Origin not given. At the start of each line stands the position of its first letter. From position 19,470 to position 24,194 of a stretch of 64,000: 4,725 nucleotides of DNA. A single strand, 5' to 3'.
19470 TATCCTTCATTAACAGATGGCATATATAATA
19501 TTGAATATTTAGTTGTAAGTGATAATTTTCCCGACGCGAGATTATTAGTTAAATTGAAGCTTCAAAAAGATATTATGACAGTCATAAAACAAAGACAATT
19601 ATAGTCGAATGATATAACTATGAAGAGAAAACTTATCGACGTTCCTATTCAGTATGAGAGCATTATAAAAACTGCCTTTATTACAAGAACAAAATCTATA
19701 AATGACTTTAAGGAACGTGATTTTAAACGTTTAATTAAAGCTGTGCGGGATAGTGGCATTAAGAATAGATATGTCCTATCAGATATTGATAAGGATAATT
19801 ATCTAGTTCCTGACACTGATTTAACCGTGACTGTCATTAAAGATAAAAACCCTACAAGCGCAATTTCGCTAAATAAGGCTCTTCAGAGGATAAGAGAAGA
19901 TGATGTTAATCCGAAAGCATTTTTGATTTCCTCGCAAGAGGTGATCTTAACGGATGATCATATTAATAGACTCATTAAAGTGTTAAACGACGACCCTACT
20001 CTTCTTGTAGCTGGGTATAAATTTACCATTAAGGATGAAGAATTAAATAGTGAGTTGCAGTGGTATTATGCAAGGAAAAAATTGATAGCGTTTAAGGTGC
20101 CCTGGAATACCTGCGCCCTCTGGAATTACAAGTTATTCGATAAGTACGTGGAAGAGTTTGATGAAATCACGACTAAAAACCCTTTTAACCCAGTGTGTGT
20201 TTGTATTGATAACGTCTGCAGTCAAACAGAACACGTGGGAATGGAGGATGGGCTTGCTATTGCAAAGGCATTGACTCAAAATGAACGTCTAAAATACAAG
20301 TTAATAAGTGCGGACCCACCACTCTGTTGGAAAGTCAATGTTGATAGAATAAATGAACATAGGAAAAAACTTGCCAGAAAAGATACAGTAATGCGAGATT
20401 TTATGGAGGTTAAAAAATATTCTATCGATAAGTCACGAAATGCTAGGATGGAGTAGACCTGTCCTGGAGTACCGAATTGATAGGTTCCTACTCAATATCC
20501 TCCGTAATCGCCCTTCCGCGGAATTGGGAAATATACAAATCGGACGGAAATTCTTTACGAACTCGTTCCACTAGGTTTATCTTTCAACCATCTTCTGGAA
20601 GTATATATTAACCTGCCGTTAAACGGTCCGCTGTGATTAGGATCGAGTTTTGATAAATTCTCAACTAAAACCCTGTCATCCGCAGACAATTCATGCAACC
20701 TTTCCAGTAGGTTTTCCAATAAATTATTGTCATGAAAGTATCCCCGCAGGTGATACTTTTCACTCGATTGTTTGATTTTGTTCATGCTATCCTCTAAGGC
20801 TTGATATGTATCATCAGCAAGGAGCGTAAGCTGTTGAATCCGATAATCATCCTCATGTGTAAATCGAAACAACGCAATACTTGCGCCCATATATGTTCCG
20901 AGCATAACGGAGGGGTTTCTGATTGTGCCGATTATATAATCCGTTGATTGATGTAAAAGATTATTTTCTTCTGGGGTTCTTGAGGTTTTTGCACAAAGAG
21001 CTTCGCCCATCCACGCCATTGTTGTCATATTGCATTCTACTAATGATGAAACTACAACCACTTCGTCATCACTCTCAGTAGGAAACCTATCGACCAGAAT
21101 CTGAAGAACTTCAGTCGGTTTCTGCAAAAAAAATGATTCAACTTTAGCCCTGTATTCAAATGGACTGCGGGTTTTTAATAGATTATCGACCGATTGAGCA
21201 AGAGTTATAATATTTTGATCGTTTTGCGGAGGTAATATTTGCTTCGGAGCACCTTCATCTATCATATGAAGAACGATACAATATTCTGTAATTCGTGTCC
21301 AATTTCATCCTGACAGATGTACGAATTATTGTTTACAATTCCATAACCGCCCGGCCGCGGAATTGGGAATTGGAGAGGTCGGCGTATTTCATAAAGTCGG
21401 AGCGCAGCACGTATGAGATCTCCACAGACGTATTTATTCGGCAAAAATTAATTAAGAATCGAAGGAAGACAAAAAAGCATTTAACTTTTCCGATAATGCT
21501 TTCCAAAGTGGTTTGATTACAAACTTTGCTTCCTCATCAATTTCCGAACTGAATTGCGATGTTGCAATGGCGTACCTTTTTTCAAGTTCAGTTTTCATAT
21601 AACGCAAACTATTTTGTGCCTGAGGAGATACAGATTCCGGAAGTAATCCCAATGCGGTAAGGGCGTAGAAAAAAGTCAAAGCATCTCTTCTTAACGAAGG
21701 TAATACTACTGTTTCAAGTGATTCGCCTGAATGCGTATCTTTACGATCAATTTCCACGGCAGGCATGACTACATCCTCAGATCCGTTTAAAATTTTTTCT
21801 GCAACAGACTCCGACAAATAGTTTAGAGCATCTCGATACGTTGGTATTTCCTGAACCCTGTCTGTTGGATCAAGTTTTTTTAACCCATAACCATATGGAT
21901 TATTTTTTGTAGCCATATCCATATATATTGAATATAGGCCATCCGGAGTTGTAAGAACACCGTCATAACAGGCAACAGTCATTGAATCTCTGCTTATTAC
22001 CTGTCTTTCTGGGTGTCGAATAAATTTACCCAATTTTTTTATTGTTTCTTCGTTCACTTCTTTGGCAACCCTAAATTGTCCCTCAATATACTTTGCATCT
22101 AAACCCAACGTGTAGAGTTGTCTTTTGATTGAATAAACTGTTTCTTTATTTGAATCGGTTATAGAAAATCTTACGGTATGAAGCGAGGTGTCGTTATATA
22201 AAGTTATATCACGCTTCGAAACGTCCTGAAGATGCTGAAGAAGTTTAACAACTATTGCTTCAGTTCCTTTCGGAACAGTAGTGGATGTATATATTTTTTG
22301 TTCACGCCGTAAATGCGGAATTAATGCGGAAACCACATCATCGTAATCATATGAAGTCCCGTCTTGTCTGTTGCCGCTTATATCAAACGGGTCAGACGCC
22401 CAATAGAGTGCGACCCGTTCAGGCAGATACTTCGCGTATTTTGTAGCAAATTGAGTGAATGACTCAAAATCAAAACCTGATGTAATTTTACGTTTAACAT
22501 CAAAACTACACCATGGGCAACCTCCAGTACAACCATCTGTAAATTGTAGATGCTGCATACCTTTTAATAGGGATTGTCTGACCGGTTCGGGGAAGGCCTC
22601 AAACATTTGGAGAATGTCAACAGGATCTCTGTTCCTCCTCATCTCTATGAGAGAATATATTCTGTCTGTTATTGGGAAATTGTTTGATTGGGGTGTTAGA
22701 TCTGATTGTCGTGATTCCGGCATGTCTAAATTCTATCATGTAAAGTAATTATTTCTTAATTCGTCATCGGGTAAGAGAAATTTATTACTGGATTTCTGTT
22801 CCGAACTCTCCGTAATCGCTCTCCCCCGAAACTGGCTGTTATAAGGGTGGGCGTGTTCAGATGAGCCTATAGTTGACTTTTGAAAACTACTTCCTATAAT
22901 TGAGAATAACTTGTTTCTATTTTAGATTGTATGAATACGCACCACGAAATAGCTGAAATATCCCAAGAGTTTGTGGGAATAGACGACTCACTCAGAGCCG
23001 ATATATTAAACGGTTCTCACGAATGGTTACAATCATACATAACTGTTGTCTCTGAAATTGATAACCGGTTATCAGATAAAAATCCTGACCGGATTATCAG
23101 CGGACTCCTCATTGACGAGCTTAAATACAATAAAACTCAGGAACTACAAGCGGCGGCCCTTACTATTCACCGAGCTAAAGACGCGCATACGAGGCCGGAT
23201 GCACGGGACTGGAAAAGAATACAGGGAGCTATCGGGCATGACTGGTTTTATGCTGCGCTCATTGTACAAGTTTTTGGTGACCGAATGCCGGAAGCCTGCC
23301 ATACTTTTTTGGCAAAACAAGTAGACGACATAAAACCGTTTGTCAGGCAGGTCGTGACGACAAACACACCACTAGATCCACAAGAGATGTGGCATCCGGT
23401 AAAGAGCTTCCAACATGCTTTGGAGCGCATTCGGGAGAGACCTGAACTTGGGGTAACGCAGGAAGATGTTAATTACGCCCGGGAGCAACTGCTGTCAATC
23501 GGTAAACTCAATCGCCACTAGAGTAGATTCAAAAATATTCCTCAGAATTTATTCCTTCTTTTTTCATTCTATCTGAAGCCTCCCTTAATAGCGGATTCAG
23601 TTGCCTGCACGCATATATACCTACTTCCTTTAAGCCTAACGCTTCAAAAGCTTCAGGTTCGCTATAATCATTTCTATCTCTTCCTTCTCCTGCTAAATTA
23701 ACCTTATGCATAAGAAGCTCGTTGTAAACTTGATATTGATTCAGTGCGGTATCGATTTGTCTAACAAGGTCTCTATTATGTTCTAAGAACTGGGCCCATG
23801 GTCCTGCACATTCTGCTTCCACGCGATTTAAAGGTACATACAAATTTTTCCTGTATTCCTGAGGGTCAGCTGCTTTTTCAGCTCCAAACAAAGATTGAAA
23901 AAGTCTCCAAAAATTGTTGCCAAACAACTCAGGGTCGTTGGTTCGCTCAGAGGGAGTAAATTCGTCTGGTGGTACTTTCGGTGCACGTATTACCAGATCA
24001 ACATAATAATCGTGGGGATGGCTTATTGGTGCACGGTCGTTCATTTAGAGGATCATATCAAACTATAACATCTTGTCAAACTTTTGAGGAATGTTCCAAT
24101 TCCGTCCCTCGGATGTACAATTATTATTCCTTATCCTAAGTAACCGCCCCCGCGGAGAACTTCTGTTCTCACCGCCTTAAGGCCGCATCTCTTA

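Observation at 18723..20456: Cassette pairing a TIR-like protein with a glycosyltransferase-like partner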

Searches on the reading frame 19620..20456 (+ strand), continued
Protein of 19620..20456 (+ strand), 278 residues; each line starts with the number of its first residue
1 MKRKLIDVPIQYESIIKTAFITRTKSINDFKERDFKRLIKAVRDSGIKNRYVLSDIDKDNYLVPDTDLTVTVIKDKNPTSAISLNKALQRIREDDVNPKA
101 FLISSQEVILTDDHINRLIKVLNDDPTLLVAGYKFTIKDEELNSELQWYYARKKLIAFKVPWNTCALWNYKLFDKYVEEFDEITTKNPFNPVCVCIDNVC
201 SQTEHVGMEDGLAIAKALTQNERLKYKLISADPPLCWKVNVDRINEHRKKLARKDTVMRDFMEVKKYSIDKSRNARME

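Call 63: search_solved_structures(query=A2, max_evalue=10, show_alignments=3)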
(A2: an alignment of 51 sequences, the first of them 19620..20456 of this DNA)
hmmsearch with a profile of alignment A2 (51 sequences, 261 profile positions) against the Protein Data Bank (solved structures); distinct sequences matched with E-value up to 10: 3.
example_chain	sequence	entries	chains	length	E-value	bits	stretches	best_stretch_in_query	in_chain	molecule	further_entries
6zvi_T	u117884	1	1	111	0.58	12.6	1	173-248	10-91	MBF1 isoform 1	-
7nrd_Sh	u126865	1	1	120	0.73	12.2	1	173-248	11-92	Multiprotein-bridging factor 1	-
7emf_D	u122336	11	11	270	0.85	12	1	35-143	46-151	Mediator of RNA polymerase II transcription subunit 4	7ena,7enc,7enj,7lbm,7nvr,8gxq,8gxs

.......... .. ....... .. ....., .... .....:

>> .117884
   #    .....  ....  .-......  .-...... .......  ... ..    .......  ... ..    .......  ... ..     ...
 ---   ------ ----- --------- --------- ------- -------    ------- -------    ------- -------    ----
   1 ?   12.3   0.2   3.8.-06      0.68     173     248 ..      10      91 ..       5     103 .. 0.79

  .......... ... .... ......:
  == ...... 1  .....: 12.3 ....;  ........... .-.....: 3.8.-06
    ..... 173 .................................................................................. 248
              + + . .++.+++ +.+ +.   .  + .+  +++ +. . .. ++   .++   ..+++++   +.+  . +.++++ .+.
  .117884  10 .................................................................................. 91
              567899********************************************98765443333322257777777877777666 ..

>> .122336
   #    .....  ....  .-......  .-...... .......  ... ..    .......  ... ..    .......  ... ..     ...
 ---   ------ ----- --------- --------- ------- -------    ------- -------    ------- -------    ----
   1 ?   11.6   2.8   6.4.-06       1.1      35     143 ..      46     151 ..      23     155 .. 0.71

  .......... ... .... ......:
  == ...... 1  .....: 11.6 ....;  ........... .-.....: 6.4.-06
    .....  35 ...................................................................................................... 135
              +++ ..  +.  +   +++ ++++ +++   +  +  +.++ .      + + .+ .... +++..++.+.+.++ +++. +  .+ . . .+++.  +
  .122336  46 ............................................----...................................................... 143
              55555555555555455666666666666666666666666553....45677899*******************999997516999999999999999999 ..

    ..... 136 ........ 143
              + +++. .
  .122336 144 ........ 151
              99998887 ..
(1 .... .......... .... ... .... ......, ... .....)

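Call 74: find_related_loci(query=A2, collection=viral_contigs, flank=6000)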
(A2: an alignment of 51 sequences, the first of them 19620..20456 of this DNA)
Query A2 (278 aa) in viral_contigs; peptide patterns used: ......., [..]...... (x = any residue, [..] = any of these).
54 stretches matched a pattern, but none encodes a relative of the query by tblastn (E <= 1e-3).

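Call 98: search_dna_similar(query=window:19620-20456:+, collection=plasmids, mode=protein, max_evalue=0.001, max_rows=15)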
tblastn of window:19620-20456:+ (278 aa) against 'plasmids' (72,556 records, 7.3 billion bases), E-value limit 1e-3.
No match.

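Call 100: search_dna_similar(query=window:19620-20456:+, collection=phages, mode=protein, max_evalue=0.01, max_rows=15)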
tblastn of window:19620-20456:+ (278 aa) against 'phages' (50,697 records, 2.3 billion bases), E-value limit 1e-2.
No match.

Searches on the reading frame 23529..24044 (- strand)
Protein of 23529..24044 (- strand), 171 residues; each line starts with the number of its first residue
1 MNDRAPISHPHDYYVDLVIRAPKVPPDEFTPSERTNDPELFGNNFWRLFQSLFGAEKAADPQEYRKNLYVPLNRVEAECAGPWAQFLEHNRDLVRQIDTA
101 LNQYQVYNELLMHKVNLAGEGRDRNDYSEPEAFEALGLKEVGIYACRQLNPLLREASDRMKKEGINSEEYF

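Call 3: search_protein_families(library=pfam, proteins=[window:23529-24044:-], max_evalue=1)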
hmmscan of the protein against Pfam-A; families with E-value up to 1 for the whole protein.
window:23529-24044:- (171 aa): 0 families

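Call 4: search_protein_families(library=padloc, proteins=[window:23529-24044:-], max_evalue=1)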
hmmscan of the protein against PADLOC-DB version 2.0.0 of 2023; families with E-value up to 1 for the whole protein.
window:23529-24044:- (171 aa): 0 families

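Call 5: search_protein_families(library=ncbifam, proteins=[window:23529-24044:-], max_evalue=1)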
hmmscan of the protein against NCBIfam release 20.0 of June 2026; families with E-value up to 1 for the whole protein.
window:23529-24044:- (171 aa): 1 family
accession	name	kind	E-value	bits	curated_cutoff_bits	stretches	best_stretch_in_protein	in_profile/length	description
NF008371.0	PRK11170.1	equivalog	0.28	10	483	1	81-124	132-178/382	N-acetylglucosamine-6-phosphate deacetylase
